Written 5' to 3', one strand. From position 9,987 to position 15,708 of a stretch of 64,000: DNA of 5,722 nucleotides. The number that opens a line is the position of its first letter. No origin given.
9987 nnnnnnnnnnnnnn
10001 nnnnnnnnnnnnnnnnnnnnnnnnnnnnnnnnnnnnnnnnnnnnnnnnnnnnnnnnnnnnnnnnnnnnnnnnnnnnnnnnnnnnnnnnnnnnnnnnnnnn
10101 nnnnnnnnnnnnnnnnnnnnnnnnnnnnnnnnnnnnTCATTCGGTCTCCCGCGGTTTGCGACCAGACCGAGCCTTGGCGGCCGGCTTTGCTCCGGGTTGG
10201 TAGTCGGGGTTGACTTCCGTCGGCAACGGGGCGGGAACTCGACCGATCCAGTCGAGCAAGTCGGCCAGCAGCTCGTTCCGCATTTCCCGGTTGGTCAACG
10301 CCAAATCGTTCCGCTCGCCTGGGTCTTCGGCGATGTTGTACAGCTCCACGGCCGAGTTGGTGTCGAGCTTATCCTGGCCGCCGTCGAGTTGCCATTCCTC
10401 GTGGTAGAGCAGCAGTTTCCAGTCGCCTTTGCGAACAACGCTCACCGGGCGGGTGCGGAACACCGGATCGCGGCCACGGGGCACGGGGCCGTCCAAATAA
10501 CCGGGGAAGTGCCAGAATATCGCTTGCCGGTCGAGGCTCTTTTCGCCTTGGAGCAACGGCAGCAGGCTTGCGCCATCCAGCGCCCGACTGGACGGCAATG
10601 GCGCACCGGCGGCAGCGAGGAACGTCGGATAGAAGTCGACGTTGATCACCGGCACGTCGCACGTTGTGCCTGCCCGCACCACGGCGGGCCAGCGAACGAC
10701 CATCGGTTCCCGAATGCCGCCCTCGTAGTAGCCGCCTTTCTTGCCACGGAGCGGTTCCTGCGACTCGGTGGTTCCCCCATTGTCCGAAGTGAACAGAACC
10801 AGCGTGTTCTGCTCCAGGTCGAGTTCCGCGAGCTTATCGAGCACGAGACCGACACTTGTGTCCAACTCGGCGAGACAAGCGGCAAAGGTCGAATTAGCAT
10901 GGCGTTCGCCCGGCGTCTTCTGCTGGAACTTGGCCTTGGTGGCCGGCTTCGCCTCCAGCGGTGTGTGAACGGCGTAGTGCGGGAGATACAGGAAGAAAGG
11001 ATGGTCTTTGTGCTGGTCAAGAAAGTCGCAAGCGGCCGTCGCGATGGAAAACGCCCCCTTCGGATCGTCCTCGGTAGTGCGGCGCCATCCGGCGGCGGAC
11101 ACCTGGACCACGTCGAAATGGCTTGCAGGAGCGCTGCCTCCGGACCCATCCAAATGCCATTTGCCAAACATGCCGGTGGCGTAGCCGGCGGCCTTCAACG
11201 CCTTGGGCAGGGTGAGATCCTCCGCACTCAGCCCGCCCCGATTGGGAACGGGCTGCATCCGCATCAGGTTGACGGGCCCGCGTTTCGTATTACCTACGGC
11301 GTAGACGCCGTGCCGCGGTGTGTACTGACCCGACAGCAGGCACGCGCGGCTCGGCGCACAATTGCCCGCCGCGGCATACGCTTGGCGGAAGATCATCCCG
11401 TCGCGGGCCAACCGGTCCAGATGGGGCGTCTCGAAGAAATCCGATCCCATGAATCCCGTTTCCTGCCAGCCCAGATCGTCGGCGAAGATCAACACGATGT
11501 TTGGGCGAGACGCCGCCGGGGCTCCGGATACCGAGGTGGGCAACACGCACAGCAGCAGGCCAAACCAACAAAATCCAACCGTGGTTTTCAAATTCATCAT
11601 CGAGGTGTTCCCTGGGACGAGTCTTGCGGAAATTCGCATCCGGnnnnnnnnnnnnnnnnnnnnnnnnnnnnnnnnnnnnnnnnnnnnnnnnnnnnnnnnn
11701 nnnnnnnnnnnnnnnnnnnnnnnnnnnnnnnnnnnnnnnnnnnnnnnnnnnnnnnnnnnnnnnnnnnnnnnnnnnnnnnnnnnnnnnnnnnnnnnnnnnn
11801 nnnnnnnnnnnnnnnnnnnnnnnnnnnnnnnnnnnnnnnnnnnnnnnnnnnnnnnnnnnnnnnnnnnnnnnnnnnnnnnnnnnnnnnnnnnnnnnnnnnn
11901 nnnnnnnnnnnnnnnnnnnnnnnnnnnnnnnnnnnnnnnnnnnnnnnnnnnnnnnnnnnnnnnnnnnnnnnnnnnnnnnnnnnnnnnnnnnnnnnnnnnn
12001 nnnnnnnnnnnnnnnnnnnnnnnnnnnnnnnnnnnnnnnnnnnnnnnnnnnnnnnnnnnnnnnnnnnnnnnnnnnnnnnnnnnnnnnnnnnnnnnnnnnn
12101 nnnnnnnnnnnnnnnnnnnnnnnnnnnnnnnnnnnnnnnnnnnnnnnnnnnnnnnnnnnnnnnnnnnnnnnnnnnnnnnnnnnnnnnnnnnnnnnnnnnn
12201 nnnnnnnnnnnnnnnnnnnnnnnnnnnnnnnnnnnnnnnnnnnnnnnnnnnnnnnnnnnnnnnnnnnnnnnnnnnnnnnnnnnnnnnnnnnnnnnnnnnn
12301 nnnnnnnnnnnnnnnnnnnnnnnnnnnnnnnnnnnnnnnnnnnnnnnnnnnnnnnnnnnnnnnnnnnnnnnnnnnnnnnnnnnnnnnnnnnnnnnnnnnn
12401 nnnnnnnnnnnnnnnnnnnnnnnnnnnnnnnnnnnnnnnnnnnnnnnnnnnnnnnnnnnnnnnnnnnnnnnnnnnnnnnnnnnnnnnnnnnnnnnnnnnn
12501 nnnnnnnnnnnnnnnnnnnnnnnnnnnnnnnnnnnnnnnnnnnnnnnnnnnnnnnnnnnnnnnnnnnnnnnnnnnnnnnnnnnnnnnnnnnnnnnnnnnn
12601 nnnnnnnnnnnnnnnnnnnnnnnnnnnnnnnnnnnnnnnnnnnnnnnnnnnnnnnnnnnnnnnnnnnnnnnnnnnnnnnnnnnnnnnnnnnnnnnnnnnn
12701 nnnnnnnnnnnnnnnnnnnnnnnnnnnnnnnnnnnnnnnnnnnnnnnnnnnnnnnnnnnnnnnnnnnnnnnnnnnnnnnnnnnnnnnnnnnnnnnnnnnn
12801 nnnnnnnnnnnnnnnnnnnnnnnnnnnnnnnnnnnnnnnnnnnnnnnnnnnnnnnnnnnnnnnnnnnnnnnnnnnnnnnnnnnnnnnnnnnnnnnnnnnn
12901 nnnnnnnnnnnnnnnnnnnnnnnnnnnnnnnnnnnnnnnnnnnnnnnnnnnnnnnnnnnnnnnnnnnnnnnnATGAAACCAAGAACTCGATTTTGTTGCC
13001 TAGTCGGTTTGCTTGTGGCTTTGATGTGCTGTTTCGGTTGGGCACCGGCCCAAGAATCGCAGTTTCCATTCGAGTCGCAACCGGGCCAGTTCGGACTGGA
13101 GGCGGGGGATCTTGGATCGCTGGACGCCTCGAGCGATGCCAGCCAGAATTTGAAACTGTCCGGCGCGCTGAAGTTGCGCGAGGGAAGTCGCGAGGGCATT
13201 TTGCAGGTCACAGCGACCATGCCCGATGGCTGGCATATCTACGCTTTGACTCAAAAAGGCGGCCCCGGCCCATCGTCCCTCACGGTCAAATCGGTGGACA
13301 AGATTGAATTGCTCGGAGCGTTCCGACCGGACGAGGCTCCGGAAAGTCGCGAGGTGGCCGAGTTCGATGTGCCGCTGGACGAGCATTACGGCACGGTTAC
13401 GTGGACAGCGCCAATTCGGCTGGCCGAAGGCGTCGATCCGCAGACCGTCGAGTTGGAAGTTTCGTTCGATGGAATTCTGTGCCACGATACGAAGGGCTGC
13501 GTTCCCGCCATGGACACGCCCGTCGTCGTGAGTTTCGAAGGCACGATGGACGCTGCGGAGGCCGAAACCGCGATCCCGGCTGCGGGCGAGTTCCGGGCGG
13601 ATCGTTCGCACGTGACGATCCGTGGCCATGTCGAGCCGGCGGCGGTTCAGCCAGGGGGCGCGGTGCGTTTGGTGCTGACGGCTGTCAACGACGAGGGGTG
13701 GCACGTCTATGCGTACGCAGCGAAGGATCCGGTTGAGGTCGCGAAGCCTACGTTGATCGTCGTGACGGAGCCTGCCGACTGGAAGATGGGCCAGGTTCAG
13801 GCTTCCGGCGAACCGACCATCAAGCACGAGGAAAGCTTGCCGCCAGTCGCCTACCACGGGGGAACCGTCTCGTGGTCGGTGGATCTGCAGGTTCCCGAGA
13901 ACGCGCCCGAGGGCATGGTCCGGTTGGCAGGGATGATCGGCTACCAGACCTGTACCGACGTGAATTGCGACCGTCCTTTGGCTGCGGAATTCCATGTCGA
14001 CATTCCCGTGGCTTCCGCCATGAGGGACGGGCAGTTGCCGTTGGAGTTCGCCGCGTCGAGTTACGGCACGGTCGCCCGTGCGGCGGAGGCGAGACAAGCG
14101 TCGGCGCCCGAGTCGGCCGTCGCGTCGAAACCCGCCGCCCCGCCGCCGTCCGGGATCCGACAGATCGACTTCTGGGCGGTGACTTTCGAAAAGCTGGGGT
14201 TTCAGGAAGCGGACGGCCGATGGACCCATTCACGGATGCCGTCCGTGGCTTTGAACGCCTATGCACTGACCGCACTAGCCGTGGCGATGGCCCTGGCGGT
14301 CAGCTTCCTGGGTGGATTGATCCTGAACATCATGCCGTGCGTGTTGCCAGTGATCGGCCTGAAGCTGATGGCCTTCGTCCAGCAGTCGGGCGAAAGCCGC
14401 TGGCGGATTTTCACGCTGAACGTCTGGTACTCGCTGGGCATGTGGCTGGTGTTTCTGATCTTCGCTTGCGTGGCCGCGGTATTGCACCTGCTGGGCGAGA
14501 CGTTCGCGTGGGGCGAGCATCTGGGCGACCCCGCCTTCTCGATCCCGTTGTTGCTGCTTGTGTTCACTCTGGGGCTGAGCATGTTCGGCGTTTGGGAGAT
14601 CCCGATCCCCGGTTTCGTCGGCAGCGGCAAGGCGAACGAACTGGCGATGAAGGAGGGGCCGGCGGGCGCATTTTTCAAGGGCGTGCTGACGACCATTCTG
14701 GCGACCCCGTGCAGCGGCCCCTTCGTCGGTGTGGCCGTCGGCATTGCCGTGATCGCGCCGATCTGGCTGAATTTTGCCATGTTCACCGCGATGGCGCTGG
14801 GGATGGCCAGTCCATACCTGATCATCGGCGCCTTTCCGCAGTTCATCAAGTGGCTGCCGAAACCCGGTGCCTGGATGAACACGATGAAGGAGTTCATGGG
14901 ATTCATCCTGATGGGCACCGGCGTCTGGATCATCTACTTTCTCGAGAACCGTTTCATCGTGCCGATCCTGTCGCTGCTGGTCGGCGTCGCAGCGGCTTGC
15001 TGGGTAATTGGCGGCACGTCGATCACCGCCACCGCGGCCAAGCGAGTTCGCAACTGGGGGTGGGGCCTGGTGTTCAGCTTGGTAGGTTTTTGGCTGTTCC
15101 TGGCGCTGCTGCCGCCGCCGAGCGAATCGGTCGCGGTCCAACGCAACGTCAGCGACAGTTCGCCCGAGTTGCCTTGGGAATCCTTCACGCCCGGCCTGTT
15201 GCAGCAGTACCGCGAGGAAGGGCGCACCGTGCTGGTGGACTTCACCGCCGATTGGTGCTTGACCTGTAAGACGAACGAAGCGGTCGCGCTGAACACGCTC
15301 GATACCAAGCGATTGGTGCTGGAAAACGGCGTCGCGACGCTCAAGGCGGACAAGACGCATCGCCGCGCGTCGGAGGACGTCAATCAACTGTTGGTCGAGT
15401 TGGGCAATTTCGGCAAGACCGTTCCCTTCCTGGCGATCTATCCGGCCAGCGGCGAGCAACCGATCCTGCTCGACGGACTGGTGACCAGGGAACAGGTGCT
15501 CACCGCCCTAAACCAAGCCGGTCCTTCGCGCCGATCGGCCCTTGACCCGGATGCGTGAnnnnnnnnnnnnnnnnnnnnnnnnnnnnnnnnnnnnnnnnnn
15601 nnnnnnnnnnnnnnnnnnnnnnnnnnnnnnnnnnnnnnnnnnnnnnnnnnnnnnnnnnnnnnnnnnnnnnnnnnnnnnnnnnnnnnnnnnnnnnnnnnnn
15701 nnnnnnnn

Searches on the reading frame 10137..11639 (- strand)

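Call 60: search_protein_families(library=pfam, proteins=[window:10137-11639:-], max_evalue=0.00001)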
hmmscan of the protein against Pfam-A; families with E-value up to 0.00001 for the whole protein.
window:10137-11639:- (500 aa): 2 families
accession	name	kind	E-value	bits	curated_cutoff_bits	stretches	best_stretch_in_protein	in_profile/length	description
PF00884.28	Sulfatase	-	1.2e-54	186.1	25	1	46-346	1-301/301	Sulfatase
PF16347.10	SGSH_C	-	2.7e-15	57.3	29.3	1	304-447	11-132/154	N-sulphoglucosamine sulphohydrolase, C-terminal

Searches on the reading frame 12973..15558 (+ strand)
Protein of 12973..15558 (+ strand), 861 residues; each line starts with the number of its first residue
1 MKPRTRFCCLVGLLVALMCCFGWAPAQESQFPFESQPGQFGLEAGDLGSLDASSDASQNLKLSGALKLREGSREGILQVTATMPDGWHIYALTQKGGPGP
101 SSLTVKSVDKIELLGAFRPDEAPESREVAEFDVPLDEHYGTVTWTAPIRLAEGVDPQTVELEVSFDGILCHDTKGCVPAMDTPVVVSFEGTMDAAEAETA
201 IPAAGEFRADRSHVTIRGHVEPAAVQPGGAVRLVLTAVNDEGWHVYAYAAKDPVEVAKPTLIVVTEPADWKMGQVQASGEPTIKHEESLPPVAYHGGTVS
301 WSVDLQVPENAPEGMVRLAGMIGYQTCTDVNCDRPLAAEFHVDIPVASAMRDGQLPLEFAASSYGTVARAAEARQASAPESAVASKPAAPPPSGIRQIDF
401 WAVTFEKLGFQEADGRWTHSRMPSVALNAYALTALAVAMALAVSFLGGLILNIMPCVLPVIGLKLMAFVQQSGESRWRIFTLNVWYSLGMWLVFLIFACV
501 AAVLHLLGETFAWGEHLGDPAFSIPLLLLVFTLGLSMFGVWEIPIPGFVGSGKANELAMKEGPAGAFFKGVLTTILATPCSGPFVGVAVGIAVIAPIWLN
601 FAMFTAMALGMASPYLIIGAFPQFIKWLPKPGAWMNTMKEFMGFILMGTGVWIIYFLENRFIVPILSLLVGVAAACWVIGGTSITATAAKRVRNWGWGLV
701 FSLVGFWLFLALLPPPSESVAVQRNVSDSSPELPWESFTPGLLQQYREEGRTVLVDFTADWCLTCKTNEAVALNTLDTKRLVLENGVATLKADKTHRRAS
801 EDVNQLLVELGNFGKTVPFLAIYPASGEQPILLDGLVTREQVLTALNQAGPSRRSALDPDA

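Call 60: search_protein_families(library=pfam, proteins=[window:12973-15558:+], max_evalue=0.00001)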
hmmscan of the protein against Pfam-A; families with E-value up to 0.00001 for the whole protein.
window:12973-15558:+ (861 aa): 3 families
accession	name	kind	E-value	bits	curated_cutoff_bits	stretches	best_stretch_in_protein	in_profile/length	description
PF02683.22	DsbD_TM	-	5.4e-27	95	27.1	1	439-654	3-215/219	Cytochrome C biogenesis protein transmembrane domain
PF13899.12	Thioredoxin_7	-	9.1e-12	45.4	27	1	735-825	2-83/83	Thioredoxin-like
PF11412.14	DsbD_N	-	7.4e-07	29.6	25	0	74-181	19-112/119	Thiol:disulfide interchange protein DsbD, N-terminal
